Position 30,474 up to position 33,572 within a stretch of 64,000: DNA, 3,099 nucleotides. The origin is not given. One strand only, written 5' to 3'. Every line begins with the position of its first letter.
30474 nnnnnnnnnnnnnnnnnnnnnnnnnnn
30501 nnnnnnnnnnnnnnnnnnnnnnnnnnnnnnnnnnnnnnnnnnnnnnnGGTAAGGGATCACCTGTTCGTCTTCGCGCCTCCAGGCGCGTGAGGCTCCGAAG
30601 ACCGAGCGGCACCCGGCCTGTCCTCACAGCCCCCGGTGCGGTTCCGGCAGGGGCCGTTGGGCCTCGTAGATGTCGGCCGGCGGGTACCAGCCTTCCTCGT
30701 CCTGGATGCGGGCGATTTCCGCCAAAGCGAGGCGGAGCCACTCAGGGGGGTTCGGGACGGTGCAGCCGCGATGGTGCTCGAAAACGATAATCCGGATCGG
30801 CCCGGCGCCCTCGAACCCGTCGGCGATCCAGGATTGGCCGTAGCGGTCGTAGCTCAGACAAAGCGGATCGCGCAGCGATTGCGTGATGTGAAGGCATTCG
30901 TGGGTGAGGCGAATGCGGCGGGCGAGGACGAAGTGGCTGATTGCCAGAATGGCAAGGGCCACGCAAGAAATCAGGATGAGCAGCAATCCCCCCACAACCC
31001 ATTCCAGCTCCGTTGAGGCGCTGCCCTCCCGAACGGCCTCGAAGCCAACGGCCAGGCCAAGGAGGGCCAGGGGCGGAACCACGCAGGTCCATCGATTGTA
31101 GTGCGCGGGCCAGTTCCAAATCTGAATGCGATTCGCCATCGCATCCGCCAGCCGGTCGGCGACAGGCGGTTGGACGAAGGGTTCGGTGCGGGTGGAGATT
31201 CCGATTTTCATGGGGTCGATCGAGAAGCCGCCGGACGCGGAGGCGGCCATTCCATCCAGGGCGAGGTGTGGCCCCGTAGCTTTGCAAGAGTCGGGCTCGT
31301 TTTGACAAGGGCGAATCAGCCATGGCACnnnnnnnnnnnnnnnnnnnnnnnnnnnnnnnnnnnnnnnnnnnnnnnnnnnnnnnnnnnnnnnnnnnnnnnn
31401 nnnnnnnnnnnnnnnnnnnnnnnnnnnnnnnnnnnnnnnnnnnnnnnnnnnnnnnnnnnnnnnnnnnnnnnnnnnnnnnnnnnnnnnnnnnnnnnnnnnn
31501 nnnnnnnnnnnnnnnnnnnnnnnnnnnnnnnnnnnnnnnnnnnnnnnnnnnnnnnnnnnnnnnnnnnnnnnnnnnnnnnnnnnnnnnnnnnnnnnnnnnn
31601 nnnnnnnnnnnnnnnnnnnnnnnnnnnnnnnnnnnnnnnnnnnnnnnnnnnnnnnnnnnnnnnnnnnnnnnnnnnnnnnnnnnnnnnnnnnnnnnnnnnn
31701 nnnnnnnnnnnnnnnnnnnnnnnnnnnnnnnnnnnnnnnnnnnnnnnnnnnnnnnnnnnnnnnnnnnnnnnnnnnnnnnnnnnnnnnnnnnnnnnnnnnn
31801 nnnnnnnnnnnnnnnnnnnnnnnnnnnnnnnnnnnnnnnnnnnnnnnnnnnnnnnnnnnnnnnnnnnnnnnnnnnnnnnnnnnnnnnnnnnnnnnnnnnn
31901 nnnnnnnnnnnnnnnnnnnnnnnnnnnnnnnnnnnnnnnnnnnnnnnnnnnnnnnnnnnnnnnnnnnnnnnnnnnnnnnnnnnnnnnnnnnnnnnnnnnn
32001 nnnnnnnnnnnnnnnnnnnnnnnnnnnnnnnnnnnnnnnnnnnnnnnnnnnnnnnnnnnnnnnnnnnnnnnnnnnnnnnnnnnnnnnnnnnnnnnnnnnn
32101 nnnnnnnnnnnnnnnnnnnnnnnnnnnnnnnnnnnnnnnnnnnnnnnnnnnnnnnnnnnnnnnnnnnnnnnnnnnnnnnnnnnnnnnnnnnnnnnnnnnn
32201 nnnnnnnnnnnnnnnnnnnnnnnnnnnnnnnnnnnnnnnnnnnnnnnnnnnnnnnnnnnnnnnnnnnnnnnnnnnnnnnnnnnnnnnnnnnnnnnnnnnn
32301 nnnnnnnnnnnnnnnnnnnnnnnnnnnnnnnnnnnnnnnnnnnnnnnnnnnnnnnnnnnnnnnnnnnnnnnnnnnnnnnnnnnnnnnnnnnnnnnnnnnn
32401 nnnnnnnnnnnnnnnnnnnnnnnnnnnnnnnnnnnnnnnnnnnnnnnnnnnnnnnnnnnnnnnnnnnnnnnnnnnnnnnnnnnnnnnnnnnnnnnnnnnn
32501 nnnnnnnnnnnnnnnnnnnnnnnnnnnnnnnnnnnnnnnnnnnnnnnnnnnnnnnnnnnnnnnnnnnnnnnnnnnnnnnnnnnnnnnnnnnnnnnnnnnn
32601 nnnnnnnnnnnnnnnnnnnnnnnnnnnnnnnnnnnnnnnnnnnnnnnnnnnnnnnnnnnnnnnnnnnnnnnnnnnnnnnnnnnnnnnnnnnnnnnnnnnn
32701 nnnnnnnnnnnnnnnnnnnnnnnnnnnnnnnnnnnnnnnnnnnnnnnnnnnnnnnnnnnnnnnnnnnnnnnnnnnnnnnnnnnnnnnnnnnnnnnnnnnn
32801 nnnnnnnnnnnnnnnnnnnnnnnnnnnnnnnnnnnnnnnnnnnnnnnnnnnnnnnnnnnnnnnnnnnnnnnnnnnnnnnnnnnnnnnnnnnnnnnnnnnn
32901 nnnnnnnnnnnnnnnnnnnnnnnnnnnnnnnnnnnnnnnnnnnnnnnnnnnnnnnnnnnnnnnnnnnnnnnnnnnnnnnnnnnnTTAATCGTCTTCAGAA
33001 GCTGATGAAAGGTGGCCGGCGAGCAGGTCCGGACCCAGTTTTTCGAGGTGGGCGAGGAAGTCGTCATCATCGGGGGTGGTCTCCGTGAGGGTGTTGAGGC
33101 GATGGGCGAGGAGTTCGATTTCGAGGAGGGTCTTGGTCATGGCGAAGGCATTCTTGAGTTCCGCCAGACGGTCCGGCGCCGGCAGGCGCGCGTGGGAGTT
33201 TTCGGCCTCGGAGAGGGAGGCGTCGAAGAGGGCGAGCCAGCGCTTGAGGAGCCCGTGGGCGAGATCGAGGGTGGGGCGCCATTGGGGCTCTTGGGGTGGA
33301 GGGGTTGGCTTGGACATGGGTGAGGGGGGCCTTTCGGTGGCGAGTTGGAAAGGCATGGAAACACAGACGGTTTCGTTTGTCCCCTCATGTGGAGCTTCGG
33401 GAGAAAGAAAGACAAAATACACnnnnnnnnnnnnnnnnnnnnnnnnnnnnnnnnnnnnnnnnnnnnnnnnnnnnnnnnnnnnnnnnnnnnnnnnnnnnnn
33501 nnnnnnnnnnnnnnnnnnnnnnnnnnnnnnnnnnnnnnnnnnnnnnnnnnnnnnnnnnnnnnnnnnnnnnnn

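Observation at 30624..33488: Orphan phage-terminase-like module (small ORF, TerL-like ATPase/nuclease, HExxH membrane protein) embedded among housekeeping genes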

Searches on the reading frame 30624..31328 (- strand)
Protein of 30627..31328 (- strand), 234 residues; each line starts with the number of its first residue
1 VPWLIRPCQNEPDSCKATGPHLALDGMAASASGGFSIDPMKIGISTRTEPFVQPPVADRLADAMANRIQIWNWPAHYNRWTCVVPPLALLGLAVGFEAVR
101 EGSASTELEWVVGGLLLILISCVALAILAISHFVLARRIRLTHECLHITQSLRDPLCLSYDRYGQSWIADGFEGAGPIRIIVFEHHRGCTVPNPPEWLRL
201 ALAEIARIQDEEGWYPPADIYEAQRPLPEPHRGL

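Call 3: search_protein_families(library=pfam, proteins=[window:30624-31250:-], max_evalue=1)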
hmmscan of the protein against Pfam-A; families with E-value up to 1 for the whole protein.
window:30624-31250:- (208 aa): 0 families

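Call 4: search_protein_families(library=phrogs, proteins=[window:30624-31250:-], max_evalue=1)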
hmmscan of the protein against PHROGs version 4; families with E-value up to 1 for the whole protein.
window:30624-31250:- (208 aa): 0 families

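Call 5: search_protein_families(library=ncbifam, proteins=[window:30624-31250:-], max_evalue=1)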
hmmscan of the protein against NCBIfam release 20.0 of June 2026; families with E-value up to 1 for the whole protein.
window:30624-31250:- (208 aa): 0 families
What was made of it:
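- On HExxH zinc metalloprotease (downstream protein): No family hit (calls 3-5).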

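Call 29: search_protein_families(library=padloc, proteins=[window:30627-31328:-], max_evalue=1)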
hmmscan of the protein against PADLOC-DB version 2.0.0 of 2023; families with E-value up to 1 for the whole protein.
window:30627-31328:- (234 aa): 0 families
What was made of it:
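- Tried and rejected: No PADLOC match (call 29).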

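Call 76: search_protein_representatives(protein=window:30627-31328:-)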
Query: 234 residues. Proteins with E-value up to 0.001 (for the whole library): 19; up to 1e-10: 16; up to 1e-30: 2. The best 19 are listed.
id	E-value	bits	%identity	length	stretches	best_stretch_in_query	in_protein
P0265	3.4e-139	478.8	100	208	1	27-234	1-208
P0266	1.1e-32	129.8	42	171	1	67-218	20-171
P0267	5.6e-30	121.0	42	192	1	66-218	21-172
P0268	2.8e-26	108.9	35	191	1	53-217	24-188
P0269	8.3e-24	100.8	38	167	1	65-218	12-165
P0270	2.4e-23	99.3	44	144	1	106-219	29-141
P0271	8.5e-23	97.5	37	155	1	78-221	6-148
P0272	1.3e-22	96.9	35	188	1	55-218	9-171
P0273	1.1e-21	93.8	36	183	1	65-218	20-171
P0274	1.6e-20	90.1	36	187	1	64-226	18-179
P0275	5.6e-19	85.0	39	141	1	85-219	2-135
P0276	8.7e-19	84.4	34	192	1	63-218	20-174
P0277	9.5e-18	81.0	36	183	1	101-218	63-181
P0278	1.3e-16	77.3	36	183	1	101-226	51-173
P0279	2.1e-16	76.5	38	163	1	69-214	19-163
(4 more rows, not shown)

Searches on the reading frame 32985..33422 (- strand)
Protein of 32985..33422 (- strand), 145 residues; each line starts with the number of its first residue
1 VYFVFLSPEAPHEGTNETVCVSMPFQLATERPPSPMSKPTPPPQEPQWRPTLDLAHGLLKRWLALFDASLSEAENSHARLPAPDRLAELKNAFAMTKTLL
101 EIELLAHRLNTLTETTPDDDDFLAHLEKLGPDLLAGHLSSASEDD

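Call 3: search_protein_families(library=pfam, proteins=[window:32985-33422:-], max_evalue=1)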
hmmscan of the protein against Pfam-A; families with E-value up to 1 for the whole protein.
window:32985-33422:- (145 aa): 0 families

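Call 4: search_protein_families(library=phrogs, proteins=[window:32985-33422:-], max_evalue=1)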
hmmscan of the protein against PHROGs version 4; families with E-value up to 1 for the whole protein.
window:32985-33422:- (145 aa): 0 families

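Call 5: search_protein_families(library=ncbifam, proteins=[window:32985-33422:-], max_evalue=1)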
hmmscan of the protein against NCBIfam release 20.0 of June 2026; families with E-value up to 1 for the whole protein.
window:32985-33422:- (145 aa): 0 families

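Call 29: search_protein_families(library=padloc, proteins=[window:32988-33356:-], max_evalue=1)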
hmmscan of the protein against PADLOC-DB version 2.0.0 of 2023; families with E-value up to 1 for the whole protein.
window:32988-33356:- (123 aa): 0 families

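Call 45: search_protein_families(library=pfam, alignment_id=A3, max_evalue=10)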
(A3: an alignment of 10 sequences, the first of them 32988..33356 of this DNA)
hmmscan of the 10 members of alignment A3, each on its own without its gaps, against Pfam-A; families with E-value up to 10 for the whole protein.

A. member 1, window:32988-33356:- (123 aa): 1 family
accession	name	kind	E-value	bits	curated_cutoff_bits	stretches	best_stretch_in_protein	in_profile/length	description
PF15815.10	MKRN1_C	-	0.17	12.4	25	1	29-54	50-75/91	E3 ubiquitin-protein ligase makorin, C-terminal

B. families by the number of members that match (of 10 scanned): 12 families
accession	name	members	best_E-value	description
PF15669.10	CCDC24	1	0.0073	Coiled-coil domain-containing protein 24 family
PF13825.11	Paramyxo_P_V_N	1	0.034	Paramyxovirus structural protein V/P N-terminus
PF17677.7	Glyco_hydro38C2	1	0.048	Glycosyl hydrolases family 38 C-terminal beta sandwich domain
PF23482.1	YLR146W-A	1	0.05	YLR146W-A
PF19380.4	DUF5955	1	0.067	Family of unknown function (DUF5955)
PF06276.17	FhuF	1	0.079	Ferric iron reductase FhuF-like transporter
PF11592.13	AvrPto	1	0.12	Central core of the bacterial effector protein AvrPto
PF22751.1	DUF488-N3a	1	0.15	Active DUF488-N3 subclade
PF15815.10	MKRN1_C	1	0.17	E3 ubiquitin-protein ligase makorin, C-terminal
PF15947.10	DUF4755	1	0.17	Domain of unknown function (DUF4755)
PF01680.23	SOR_SNZ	1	0.18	SOR/SNZ family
PF17799.7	RRM_Rrp7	1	0.2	Rrp7 RRM-like N-terminal domain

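Call 47: find_homologous_proteins(query=A3, max_evalue=0.001)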
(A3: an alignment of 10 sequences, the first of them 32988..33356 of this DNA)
Query A3 (10 sequences) (123 aa, profile of the alignment): 24 proteins with E <= 0.001 among 2012 candidates.
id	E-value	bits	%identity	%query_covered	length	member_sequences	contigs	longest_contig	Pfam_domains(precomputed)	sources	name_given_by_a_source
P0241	1.7e-32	130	-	-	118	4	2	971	-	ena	-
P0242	7.7e-30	121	-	-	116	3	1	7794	-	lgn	-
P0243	1.5e-27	114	-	-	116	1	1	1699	-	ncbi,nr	ncbi:MAG: hypothetical protein N2246_09075 [Candidatus Sumerlaeia bacterium]|nr:hypothetical protein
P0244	3.2e-27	113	-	-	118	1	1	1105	-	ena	-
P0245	4.0e-27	113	-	-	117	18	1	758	-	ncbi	-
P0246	8.4e-27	112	-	-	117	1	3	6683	-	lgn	-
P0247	1.2e-26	111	-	-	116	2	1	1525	-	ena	-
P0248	5.0e-26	109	-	-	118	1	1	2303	-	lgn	-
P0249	9.6e-26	108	-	-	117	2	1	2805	-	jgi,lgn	-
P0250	5.2e-24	103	57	6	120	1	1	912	-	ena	-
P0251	6.5e-24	102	-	-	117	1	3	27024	-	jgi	jgi:hypothetical protein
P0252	6.8e-24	102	-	-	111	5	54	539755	-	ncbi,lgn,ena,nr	ncbi:MAG TPA: hypothetical protein PKW18_11355 [Candidatus Sumerlaeota bacterium]|nr:hypothetical pr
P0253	2.8e-23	100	-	-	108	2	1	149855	-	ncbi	-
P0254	7.6e-23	99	100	89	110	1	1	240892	-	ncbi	ncbi:MAG: hypothetical protein RLY93_12650 [Sumerlaeia bacterium]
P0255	2.4e-18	84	-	-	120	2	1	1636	-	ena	-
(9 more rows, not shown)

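Call 61: predict_structure(alignment_id=A5)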
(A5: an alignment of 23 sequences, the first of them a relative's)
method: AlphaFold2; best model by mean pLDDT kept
length: 110 residues; sequences in the alignment: 23
mean_pLDDT: 63.2   pTM: 0.39
mean pLDDT of the five models: 63.2, 60.8, 58.0, 56.8, 56.3
residues with pLDDT >= 90: 0; 70-90: 42; 50-70: 50; < 50: 18
segments of 3 or more residues with pLDDT < 50: 79-82, 98-110
pLDDT, mean of each block of 10 residues (from residue 1): 58 67 78 72 63 77 76 57 53 52 40
secondary structure, 60 per line:
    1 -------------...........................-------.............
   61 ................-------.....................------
elements in order: H14-40 H48-76 H84-104
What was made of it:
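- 32985..33356 (-): Small partner gene (123 aa from ATG 33356; 110 aa from ATG 33317 as annotated by NCBI). Predicted three helices plus an acidic tail. Its last 86 nt overlap the TerL start. AF2 predicts helices 14-40, 48-76 and 84-104 at pLDDT 63 (call 61).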

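Call 65: fold_search(model_id=the predicted structure, library=pdb)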
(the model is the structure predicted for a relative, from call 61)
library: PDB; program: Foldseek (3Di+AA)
matches with E <= 10: 106; with E <= 0.001: 0
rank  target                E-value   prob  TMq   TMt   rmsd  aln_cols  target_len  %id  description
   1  6zm5_Y                3.8e-01  0.57  0.36  0.25   3.5        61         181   23  Human mitochondrial ribosome in complex with OXA1L, mRNA, A/A tRNA, P/P tRNA and nascent polypeptide (released 2021-01-13)
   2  9hcd_Y                4.6e-01  0.54  0.38  0.27   3.8        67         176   22  Mouse mitoribosome large subunit assembly intermediate (with uL16m) bound to MRM3-dimer, DDX28 and the MALSU-L0R8F8-mt (released 2025-06-11)
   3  5lcy_B                8.9e-01  0.33  0.41  0.49   7.6        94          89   18  Formaldehyde-Responsive Regulator FrmR E64H variant from Salmonella enterica serovar Typhimurium (released 2016-08-10)
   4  7nvr_b                1.0e+00  0.25  0.44  0.36  18.2       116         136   15  Human Mediator with RNA Polymerase II Pre-initiation complex (released 2021-05-05)
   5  6v4u_B                1.1e+00  0.38  0.51  0.14  23.8       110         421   16  Cryo-EM structure of SMCR8-C9orf72-WDR41 complex (released 2020-09-02)
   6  6gb2_B2               1.2e+00  0.33  0.40  0.28   3.5        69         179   20  Unique features of mammalian mitochondrial translation initiation revealed by cryo-EM. This file contains the 39S rib (released 2018-08-08)
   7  5lcy_A                1.3e+00  0.30  0.45  0.54   7.5        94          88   17  Formaldehyde-Responsive Regulator FrmR E64H variant from Salmonella enterica serovar Typhimurium (released 2016-08-10)
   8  7qh7_Y                1.3e+00  0.30  0.35  0.25   3.4        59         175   24  Cryo-EM structure of the human mtLSU assembly intermediate upon MRM2 depletion - class 4 (released 2022-05-18)
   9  5j0h_A                2.6e+00  0.09  0.30  0.39   4.9        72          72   19  De novo design of protein homo-oligomers with modular hydrogen bond network-mediated specificity (released 2016-05-25)
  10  3okq                  3.0e+00  0.16  0.44  0.39  25.0       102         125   13  Crystal structure of a core domain of yeast actin nucleation cofactor Bud6 (released 2011-09-14)
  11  7mq1_B                3.0e+00  0.09  0.32  0.40   9.1        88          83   17  C9A Streptococcus pneumoniae CstR in the reduced state, space group C2 (released 2022-03-09)
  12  5xy3_h                3.2e+00  0.11  0.32  0.30   4.6        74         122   24  Large subunit of Trichomonas vaginalis ribosome (released 2017-08-30)
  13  4afl_F                3.4e+00  0.08  0.31  0.36   9.3        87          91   15  The crystal structure of the ING4 dimerization domain reveals the functional organization of the ING family of chromat (released 2012-02-22)
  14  9qo3_E                3.9e+00  0.21  0.45  0.18   4.6        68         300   15  Dissociation-state-2 of 9-subunit CSN and SCF (SKP1-SKP2-CKS1) complex (released 2026-02-18)
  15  7luv_B                3.9e+00  0.13  0.44  0.27  27.8        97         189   18  Cryo-EM structure of the yeast THO-Sub2 complex (released 2021-04-14)
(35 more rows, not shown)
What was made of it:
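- On Small terminase subunit (TerS): The AF2 model shows three helices at pLDDT 63, with a best PDB match of E=0.38 (calls 61, 65).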
